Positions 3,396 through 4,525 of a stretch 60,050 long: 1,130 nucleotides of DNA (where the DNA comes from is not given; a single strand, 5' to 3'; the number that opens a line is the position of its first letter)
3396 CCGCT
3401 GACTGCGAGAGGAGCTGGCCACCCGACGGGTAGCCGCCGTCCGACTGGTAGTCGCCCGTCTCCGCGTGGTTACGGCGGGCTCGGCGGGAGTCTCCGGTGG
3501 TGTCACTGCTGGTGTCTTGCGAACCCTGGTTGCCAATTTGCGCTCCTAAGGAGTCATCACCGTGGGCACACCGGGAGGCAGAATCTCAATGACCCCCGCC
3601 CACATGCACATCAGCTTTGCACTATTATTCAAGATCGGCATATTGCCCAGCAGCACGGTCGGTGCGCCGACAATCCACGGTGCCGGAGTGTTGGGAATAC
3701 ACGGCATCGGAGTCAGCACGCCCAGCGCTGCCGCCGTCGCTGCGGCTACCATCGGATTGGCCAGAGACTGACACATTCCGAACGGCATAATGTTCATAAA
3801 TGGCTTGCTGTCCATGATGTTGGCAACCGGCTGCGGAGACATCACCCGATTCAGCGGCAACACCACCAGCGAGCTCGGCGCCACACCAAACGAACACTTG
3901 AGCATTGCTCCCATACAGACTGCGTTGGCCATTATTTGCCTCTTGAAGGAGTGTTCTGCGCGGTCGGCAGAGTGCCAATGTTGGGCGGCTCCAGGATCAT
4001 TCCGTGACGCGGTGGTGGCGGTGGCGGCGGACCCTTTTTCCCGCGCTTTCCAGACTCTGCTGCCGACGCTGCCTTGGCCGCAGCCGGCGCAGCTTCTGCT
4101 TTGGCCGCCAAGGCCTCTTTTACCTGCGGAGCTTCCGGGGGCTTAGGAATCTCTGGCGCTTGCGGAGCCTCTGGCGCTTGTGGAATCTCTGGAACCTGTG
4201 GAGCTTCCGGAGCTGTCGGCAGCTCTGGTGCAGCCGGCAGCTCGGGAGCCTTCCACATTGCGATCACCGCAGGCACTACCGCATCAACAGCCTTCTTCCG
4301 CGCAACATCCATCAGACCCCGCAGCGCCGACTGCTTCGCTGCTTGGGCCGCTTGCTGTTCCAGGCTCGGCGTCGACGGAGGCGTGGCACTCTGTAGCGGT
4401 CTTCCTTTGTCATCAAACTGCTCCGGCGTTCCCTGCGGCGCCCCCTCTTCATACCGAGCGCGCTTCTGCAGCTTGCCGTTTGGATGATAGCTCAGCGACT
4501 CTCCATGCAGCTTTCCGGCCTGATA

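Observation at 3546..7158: vgrG-linked cargo module: MORN-repeat protein with 9-nt-periodic Pro-rich tail and polyproline tract, plus standalone DUF4280 PAAR-like protein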

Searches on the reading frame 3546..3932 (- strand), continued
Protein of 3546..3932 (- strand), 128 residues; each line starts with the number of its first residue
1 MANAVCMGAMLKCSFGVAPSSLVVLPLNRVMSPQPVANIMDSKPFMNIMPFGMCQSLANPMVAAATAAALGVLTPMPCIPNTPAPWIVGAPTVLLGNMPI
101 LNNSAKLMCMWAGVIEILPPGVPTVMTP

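Call 45: find_related_loci(query=window:3546-3932:-, collection=genome_contigs, flank=8000)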
Query window:3546-3932:- (128 aa) in genome_contigs; peptide patterns used: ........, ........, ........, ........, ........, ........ (x = any residue, [..] = any of these).
394 stretches matched a pattern; 362 encode a relative of the query (tblastn E <= 1e-3); the best 80 are kept; 80 distinct loci.
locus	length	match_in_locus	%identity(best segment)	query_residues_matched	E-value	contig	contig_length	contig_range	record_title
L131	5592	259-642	91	1-128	1e-67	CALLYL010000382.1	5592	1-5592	MAG TPA_asm: uncultured Myxococcales bacterium isolate SRR5676476_bin.50_CONCOCT_v1.1_MAG genome assembly, contig: ERZ72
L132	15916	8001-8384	93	1-128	1e-67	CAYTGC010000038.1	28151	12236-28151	MAG TPA_asm: uncultured Myxococcales bacterium isolate SRP189682_co2_104 genome assembly, contig: NODE_2182_length_28151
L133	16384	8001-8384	91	1-128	4e-66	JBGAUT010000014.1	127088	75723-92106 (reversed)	MAG: Polyangia bacterium isolate MAG_MBR_AS.52 MBRAS-52_NODE_14_length_127088_cov_6.808300, whole genome shotgun sequenc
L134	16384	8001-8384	88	1-128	4e-65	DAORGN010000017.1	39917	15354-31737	MAG TPA_asm: Pseudomonadota bacterium isolate AMR_MDS_0801 NODE_346_length_39917_cov_7.086248, whole genome shotgun sequ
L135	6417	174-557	89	1-128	1e-64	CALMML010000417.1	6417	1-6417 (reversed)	MAG TPA_asm: uncultured Myxococcales bacterium isolate SRR5676451_bin.61_CONCOCT_v1.1_MAG genome assembly, contig: ERZ72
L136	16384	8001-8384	89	1-128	1e-64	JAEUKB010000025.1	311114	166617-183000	MAG: Myxococcales bacterium isolate new MAG-84 k141_1559353, whole genome shotgun sequence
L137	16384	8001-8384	79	1-128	7e-64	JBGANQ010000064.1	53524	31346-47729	MAG: Polyangia bacterium isolate MAG_MBR_H10.6 MBRH10-6_opera_contig_2365, whole genome shotgun sequence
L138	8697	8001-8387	78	1-128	2e-59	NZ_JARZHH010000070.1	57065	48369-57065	Polyangium sp. 6x1 NODE_70_length_57065_cov_22.219028, whole genome shotgun sequence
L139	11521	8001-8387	77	1-128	2e-59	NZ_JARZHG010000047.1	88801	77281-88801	Polyangium sp. y55x31 NODE_47_length_88801_cov_17.078275, whole genome shotgun sequence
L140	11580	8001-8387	75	1-128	4e-58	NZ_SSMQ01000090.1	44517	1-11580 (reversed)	Polyangium fumosum strain DSM 14668 Scaffold89_1, whole genome shotgun sequence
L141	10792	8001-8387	77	1-128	1e-57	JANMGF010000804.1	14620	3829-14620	MAG: Polyangium sp. isolate OTE_70b_concoct_23 OTE_70b_k141_1977350, whole genome shotgun sequence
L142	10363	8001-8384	79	2-128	2e-56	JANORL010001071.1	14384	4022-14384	MAG: Polyangiaceae bacterium isolate VAR_4_metabat_184 VAR_4_k141_1293077, whole genome shotgun sequence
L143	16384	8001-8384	73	1-128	3e-56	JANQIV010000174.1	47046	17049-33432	MAG: Melioribacteraceae bacterium isolate PL24a_bin.71 k99_8389071, whole genome shotgun sequence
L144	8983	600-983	76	1-128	6e-56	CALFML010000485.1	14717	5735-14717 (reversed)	MAG TPA_asm: uncultured Myxococcales bacterium isolate SRR6231182_bin.80_CONCOCT_v1.1_MAG genome assembly, contig: ERZ65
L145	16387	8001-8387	77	1-128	2e-55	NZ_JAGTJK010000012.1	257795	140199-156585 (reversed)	Polyangium jinanense strain SDU13 Scaffold12, whole genome shotgun sequence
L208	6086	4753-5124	69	6-128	6e-49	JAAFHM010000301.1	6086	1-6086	MAG: Ignavibacteria bacterium isolate bin51.metabat.ball.004 WN_Ignavibacteria_1_scaffold_39, whole genome shotgun seque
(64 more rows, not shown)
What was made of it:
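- By their record titles, two of the related MAGs come from membrane bioreactors (call 45).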

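Call 60: search_protein_families(library=phrogs, proteins=[window:3546-3932:-], max_evalue=0.01)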
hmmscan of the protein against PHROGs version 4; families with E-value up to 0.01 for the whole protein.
window:3546-3932:- (128 aa): 0 families

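Call 71: search_protein_families(library=padloc, proteins=[window:3546-3932:-], max_evalue=0.01)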
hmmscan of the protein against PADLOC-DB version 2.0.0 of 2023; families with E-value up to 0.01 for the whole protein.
window:3546-3932:- (128 aa): 0 families

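Call 78: predict_structure(alignment_id=A6)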
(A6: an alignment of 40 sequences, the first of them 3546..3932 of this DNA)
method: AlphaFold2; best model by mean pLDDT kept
length: 128 residues; sequences in the alignment: 40
mean_pLDDT: 34.3   pTM: 0.19
mean pLDDT of the five models: 34.3, 33.9, 32.4, 32.4, 29.7
residues with pLDDT >= 90: 0; 70-90: 0; 50-70: 0; < 50: 128
segments of 3 or more residues with pLDDT < 50: 1-128
pLDDT, mean of each block of 10 residues (from residue 1): 26 35 36 34 35 40 41 36 29 37 33 31 30
secondary structure, 60 per line:
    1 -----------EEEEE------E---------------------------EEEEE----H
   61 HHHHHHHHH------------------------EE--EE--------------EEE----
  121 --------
elements in order: E12-16 E51-55 H60-69 E114-116
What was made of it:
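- On DUF4280 PAAR-like spike cap: The AF2 model failed (mean pLDDT 34), because the alignment was too uniform (call 78).
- Tried and rejected: AF2 on the DUF4280 protein failed with pLDDT 34 (call 78).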

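Call 79: search_solved_structures(query=A6, max_evalue=10)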
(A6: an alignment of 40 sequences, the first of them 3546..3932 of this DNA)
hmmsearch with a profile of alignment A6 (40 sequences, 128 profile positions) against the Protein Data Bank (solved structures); distinct sequences matched with E-value up to 10: 9.
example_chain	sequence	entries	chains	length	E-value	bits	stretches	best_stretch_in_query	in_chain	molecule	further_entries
3o9q_A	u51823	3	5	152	0.47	13.5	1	37-106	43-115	Nonstructural protein 1 | Non-structural protein 1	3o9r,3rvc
7y7b_R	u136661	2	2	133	0.69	13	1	43-86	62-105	PsaR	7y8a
7rch_A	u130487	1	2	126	1.2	12.3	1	23-107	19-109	Non-structural protein 1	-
5nt2_F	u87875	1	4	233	1.2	12.3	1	63-106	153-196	Non-structural protein 1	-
6dgk_A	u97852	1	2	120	1.2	12.3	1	23-106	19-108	Non-structural protein 1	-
2gx9_A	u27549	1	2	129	1.4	12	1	36-106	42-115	NS1 Effector Domain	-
3kwg_A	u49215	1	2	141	1.7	11.8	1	34-107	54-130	Non-structural protein 1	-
3p38_A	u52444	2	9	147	1.7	11.8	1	23-107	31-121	Nonstructural protein 1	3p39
9jg8_B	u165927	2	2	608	5.5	10.1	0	5-122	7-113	DUF3289 family protein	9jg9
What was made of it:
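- Tried and rejected: A profile of the DUF4280 family against PDB sequences gave no PAAR hit (call 79).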

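Call 82: search_dna_similar(query=window:3546-3932:-, collection=plasmids, mode=protein, max_rows=15)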
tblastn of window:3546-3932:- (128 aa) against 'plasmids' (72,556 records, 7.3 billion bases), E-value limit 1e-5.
Records with a match: 19; places in all: 19; records where one place covers at least 80% of the query: 19.
Best place of each record, by identity: 60-80% 14; <60% 5.
By first word of the organism name: Azospirillum 8; Paraburkholderia 4; Caballeronia 2; Cupriavidus 1; Pseudomonas 1; Kovacikia 1; Deltaproteobacteria 1; Paenibacillus 1.
By predicted mobility (MOB-suite, as given by PLSDB): non-mobilizable 13; mobilizable 6.
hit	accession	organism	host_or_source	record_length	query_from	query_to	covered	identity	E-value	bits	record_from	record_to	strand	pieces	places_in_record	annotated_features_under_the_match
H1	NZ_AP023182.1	Paraburkholderia sp. PGU19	Physopelta gutta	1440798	1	127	99%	66.9%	2e-40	149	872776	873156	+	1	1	record has no annotation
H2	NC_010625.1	Paraburkholderia phymatum STM815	-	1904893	1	127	99%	66.9%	1e-36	138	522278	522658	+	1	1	record has no annotation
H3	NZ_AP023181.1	Paraburkholderia sp. PGU19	Physopelta gutta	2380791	1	128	100%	64.3%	2e-38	143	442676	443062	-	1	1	none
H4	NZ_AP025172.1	Cupriavidus sp. P-10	-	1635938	5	127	96%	65.9%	5e-37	139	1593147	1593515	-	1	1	none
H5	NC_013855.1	Azospirillum sp. B510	-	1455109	7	128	95%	64.2%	5e-32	125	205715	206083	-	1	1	record has no annotation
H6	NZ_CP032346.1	Azospirillum brasilense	soil sample,Agricultural field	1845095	1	128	100%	60.8%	1e-37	141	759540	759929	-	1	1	record has no annotation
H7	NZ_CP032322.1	Azospirillum argentinense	soil sample,Agricultural field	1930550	1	128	100%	60.8%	1e-37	141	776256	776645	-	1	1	record has no annotation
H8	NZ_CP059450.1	Azospirillum brasilense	Prokaryotes,soil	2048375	1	128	100%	60.8%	1e-37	141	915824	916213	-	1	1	none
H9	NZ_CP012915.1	Azospirillum brasilense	Digitaria eriantha,microbe,root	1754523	1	128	100%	60.8%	1e-37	141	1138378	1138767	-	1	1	none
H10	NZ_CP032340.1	Azospirillum brasilense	soil sample,Agricultural field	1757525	1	128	100%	60.8%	1e-37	141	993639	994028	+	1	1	none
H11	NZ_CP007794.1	Azospirillum argentinense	Triticum aestivum L.,Root,wheat ...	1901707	1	128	100%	60.8%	2e-37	140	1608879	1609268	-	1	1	record has no annotation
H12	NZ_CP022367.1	Azospirillum sp. TSH58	single cell,paddy soils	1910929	1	128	100%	60.8%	3e-37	140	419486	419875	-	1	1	record has no annotation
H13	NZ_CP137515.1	Pseudomonas aeruginosa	Homo sapiens,Bacterial culture sample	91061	5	128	97%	61.1%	3e-31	123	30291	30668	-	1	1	DUF4280 domain-containing protein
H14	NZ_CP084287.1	Caballeronia zhejiangensis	Anasa tristis,Cell culture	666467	1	121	95%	61.5%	8e-33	127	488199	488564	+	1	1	DUF4280 domain-containing protein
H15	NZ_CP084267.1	Caballeronia sp. Lep1P3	Leptoglossus zonatus,Cell culture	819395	1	128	100%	55.0%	6e-29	116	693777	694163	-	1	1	DUF4280 domain-containing protein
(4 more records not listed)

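Call 83: get_annotated_region(hit=H13, flank=6000)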
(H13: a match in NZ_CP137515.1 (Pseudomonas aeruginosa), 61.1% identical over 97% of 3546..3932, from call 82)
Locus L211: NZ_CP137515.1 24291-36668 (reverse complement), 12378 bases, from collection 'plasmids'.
description: Pseudomonas aeruginosa strain HPA0170 plasmid pHPA0170-2, complete sequence
organism: Pseudomonas aeruginosa (NCBI taxid 287)
taxonomy: Bacteria; Pseudomonadota; Gammaproteobacteria; Pseudomonadales; Pseudomonadaceae; Pseudomonas; Pseudomonas aeruginosa
host: -; source: Homo sapiens,Bacterial culture sample; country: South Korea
typing (MOB-suite, as given by PLSDB): non-mobilizable
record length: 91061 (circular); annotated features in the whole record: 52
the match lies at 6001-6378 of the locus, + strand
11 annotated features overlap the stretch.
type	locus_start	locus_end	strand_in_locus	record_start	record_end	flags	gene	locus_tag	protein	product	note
CDS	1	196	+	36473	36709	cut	-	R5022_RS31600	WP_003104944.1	hypothetical protein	-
CDS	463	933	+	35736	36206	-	-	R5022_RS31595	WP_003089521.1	(2Fe-2S)-binding protein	-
CDS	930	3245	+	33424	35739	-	-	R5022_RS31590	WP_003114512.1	xanthine dehydrogenase family protein molybdopterin-binding subunit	-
CDS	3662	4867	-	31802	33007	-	-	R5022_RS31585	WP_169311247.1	ABC transporter substrate-binding protein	-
CDS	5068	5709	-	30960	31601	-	-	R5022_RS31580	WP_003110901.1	response regulator transcription factor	GO:0000160 - phosphorelay signal transduction system [Evidence IEA]; GO:0006355 - regulation of DNA-templated ...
CDS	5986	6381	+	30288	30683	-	-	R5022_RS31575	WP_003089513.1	DUF4280 domain-containing protein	-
CDS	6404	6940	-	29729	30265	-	-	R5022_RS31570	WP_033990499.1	toxin-antitoxin system YwqK family antitoxin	-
CDS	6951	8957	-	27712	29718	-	tssI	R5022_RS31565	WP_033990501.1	type VI secretion system tip protein VgrG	GO:0033103 - protein secretion by the type VI secretion system [Evidence IEA]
CDS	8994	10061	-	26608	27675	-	-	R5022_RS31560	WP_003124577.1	M91 family zinc metallopeptidase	-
CDS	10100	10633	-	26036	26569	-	-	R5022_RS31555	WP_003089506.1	hypothetical protein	-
CDS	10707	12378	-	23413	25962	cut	tssH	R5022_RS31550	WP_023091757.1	type VI secretion system ATPase TssH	GO:0033103 - protein secretion by the type VI secretion system [Evidence IEA]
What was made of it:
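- PGAP labels P. aeruginosa TseF 'toxin-antitoxin system YwqK family antitoxin' (call 83).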

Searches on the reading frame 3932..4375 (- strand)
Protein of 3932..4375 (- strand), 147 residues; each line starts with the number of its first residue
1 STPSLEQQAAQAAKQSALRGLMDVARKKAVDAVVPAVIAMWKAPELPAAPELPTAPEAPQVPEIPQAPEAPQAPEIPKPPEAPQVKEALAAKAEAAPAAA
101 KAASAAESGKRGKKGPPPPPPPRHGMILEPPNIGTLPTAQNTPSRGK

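Call 67: search_protein_representatives(protein=window:3932-4375:-)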
Query: 147 residues. Proteins with E-value up to 0.001 (for the whole library): 60; up to 1e-10: 5; up to 1e-30: 1. The best 60 are listed.
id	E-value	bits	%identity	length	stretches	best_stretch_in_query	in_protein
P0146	3.7e-70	251.0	90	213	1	1-147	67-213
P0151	2.5e-30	121.9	65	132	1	6-147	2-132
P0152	6.1e-27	110.9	40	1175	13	95-124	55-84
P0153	1.8e-11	60.8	49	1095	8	40-84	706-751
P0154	2.6e-11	60.3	43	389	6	44-123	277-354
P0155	6.7e-10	55.7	48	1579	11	45-94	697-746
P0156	3.3e-08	50.2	43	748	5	43-85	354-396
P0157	5.0e-08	49.7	-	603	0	-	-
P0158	5.5e-08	49.5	58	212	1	40-101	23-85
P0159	8.8e-08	48.9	43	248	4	43-88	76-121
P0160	4.3e-07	46.6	44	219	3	42-80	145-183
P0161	5.6e-07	46.3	42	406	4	43-83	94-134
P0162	1.5e-06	44.9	43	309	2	30-85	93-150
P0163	1.6e-06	44.7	44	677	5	43-84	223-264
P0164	2.4e-06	44.2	60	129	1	41-85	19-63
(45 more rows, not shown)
